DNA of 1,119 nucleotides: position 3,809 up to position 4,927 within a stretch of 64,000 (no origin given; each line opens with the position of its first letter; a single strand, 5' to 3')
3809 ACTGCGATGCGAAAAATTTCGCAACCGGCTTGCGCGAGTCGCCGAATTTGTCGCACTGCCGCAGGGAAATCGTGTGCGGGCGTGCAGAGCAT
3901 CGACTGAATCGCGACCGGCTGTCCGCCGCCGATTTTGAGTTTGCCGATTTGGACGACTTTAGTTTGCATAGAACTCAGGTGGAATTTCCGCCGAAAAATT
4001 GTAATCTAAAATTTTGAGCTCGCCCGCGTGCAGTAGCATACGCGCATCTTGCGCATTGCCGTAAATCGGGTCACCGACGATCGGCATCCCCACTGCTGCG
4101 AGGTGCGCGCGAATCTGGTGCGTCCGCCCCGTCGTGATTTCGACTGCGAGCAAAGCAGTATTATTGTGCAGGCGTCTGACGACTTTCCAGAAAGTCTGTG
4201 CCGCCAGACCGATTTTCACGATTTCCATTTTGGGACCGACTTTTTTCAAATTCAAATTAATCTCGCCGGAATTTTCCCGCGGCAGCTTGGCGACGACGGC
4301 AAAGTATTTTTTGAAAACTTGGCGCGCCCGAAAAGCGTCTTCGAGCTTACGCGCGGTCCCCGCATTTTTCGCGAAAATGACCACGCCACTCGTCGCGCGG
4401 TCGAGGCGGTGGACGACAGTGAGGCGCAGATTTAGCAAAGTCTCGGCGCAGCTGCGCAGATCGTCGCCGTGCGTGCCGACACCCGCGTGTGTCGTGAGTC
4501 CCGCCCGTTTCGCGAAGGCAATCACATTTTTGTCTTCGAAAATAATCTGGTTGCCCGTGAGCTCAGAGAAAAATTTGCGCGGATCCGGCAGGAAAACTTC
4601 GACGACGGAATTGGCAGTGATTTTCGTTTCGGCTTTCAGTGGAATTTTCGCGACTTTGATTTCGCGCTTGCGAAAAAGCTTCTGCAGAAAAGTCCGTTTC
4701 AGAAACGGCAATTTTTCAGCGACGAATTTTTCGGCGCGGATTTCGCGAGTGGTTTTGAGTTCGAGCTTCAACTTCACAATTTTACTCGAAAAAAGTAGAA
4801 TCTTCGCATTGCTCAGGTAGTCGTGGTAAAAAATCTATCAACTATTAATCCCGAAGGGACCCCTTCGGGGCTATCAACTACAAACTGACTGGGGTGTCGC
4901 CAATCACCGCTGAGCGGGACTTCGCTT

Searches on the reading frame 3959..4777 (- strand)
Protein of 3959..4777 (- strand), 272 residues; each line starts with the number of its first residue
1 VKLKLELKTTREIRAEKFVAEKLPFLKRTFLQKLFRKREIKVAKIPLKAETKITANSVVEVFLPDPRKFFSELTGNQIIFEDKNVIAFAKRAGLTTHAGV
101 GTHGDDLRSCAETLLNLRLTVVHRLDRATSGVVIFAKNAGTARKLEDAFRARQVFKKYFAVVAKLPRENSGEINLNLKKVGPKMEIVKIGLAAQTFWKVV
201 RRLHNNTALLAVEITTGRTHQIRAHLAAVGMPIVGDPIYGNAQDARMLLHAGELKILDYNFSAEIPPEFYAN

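Call 70: find_encoding_contigs(protein=window:3959-4777:-, flank=10000, max_places=6)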
Protein window:3959-4777:- (272 aa): 2 contigs read that carry it; 2 places shown.
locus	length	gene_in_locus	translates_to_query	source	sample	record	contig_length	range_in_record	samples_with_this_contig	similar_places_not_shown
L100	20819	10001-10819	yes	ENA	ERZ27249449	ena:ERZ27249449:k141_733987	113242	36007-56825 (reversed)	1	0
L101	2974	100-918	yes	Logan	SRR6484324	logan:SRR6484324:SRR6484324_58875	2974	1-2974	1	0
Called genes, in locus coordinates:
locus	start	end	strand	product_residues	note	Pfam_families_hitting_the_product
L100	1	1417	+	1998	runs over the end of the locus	PF13205:Big_5, PF11974:bMG3, PF01835:MG2, PF17962:bMG6, PF07703:A2M_BRD, PF00207:A2M, PF07678:TED_complement, PF17973:bMG10, +1 more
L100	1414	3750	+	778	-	PF00912:Transgly, PF00905:Transpeptidase, PF06832:BiPBP_C, PF17957:Big_7 (weak)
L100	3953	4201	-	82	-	PF18893:DUF5652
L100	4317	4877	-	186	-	-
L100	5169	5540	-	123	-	-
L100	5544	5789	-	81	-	-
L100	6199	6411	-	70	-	PF13619:KTSC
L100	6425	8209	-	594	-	PF01580:FtsK_SpoIIIE (faint), PF01935:DUF87, PF05872:HerA_C (faint), PF12846:AAA_10 (faint)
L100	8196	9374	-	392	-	PF13289:SIR2_2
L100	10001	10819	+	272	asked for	PF00849:PseudoU_synth_2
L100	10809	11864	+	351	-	PF04551:GcpE, PF26540:GcpE_C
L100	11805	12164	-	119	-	-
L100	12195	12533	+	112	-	-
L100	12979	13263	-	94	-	PF02325:CCB3_YggT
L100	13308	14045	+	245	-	PF02592:Vut_1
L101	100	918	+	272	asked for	PF00849:PseudoU_synth_2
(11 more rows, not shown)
